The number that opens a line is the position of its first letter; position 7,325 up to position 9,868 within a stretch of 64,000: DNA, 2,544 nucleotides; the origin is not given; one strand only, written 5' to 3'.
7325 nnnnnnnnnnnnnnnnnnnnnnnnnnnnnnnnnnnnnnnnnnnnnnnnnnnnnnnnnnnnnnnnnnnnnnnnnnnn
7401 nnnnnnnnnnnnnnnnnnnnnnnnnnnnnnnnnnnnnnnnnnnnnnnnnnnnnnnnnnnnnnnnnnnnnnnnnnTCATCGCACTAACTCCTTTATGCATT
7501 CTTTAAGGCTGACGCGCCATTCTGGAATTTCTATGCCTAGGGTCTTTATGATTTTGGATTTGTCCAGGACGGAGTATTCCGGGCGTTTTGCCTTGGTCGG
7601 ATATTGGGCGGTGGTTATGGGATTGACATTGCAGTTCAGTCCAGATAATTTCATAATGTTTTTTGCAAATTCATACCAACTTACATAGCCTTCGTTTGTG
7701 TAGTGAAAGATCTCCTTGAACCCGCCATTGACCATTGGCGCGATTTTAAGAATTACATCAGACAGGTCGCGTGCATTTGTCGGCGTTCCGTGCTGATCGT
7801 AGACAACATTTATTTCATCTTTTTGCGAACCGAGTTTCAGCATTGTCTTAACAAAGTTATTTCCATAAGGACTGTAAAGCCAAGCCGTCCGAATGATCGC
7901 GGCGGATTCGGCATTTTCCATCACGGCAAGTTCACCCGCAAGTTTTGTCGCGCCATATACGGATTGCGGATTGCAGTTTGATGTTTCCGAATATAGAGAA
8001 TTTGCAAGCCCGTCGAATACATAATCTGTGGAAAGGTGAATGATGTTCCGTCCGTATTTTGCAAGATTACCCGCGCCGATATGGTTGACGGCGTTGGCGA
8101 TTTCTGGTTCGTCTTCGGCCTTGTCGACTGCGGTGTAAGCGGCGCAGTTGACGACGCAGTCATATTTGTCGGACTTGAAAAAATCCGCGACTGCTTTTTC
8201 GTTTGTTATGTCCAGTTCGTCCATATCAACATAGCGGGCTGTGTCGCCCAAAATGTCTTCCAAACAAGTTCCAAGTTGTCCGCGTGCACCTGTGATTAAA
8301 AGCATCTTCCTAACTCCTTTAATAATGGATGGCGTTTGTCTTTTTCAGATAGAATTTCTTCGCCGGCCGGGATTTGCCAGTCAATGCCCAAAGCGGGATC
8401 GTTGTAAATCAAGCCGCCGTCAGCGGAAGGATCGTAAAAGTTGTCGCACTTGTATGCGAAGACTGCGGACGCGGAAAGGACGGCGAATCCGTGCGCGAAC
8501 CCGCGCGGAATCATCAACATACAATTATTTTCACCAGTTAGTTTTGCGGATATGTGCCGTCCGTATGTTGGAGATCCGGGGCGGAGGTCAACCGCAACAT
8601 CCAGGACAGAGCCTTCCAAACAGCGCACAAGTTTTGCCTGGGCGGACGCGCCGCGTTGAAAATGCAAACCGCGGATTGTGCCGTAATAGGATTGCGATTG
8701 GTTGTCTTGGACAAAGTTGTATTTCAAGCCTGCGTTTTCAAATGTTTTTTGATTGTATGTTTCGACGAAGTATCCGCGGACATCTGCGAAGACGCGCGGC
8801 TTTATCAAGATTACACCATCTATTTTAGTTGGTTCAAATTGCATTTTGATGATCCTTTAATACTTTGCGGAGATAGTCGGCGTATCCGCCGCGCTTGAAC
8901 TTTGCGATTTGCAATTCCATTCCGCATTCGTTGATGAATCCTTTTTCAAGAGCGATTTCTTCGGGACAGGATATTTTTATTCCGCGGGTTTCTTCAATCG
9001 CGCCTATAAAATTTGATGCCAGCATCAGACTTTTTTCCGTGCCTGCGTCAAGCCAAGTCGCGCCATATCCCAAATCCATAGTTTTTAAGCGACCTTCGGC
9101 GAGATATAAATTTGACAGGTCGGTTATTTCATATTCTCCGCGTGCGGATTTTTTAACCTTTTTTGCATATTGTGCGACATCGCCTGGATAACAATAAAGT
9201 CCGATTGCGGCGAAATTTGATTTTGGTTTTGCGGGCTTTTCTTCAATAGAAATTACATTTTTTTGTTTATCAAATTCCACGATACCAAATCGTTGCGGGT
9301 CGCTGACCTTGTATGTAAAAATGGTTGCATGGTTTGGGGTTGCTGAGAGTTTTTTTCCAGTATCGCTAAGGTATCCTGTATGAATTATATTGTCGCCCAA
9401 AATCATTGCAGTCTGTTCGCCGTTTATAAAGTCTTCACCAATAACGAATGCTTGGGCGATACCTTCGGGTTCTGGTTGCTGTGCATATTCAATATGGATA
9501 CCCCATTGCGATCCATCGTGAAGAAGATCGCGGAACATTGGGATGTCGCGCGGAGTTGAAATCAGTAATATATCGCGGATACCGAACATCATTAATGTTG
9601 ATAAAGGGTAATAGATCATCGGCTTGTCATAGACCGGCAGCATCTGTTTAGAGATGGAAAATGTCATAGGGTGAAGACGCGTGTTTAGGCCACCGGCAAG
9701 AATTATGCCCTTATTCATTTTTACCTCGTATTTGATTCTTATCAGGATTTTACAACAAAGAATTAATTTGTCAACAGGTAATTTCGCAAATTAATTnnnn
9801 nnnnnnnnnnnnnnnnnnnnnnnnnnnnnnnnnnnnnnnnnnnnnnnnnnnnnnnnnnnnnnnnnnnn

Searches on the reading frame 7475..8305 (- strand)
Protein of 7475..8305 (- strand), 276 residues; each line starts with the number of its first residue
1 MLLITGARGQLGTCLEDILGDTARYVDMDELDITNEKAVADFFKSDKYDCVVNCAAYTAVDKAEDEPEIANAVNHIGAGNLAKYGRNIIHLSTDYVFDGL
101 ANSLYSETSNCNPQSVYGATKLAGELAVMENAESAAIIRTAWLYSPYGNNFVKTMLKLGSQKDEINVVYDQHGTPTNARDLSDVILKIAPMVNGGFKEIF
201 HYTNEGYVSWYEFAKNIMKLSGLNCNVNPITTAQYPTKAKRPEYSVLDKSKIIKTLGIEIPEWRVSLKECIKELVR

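Call 6: search_protein_families(library=pfam, proteins=[window:7475-8305:-], max_evalue=0.01)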
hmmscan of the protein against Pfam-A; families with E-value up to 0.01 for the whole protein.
window:7475-8305:- (276 aa): 5 families
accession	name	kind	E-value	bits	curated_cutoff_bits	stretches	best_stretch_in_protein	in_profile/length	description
PF04321.23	RmlD_sub_bind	-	1.7e-94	316.6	27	1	2-274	3-285/287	RmlD substrate binding domain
PF01370.27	Epimerase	-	1.5e-18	67.5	20.9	1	3-157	2-187/240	NAD dependent epimerase/dehydratase family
PF16363.11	GDP_Man_Dehyd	-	6e-14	52.7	27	1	26-141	54-177/332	GDP-mannose 4,6 dehydratase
PF02719.21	Polysacc_synt_2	-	5.9e-08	32.7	20.2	1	32-149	62-170/293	Polysaccharide biosynthesis protein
PF07993.18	NAD_binding_4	-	0.004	16.8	20.1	1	45-140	86-204/258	Male sterility protein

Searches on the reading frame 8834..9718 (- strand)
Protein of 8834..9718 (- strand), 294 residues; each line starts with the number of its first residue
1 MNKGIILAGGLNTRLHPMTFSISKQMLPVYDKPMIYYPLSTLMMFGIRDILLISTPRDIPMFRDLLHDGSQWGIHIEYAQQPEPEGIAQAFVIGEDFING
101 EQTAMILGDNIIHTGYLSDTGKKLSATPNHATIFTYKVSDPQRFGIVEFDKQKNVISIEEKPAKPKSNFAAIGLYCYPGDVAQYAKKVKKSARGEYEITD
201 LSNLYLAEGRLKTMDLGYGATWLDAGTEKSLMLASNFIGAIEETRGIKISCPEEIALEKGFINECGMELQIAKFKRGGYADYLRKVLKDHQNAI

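Call 6: search_protein_families(library=pfam, proteins=[window:8834-9718:-], max_evalue=0.01)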
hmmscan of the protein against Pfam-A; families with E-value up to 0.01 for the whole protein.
window:8834-9718:- (294 aa): 2 families
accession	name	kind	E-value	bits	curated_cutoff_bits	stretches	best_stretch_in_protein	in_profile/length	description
PF00483.29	NTP_transferase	-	4.1e-64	216.9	21.2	1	3-238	1-242/245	Nucleotidyl transferase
PF12804.13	NTP_transf_3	-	6.1e-05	23.7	27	1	4-106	1-92/160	MobA-like NTP transferase domain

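Call 28: find_encoding_contigs(protein=window:8834-9718:-, flank=5000, max_places=10)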
Protein window:8834-9718:- (294 aa): 1 contig read that carries it; 1 place shown.
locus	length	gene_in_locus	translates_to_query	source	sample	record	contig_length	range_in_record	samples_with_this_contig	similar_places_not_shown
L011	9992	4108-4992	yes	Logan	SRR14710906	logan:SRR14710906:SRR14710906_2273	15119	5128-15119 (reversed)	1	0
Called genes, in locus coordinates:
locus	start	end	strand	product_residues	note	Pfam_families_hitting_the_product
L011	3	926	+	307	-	?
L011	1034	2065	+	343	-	PF01370:Epimerase, PF16363:GDP_Man_Dehyd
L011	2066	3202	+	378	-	PF05050:Methyltransf_21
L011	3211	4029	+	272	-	-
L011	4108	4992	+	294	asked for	PF00483:NTP_transferase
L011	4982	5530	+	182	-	PF00908:dTDP_sugar_isom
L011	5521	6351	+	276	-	PF01370:Epimerase, PF04321:RmlD_sub_bind, PF16363:GDP_Man_Dehyd, PF02719:Polysacc_synt_2 (weak)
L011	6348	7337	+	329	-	PF01073:3Beta_HSD, PF01370:Epimerase, PF02719:Polysacc_synt_2, PF04321:RmlD_sub_bind, PF07993:NAD_binding_4, PF16363:GDP_Man_Dehyd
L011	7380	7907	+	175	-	-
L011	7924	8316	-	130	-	-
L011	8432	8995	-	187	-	PF01844:HNH, PF14279:HNH_5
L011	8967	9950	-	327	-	PF00145:DNA_methylase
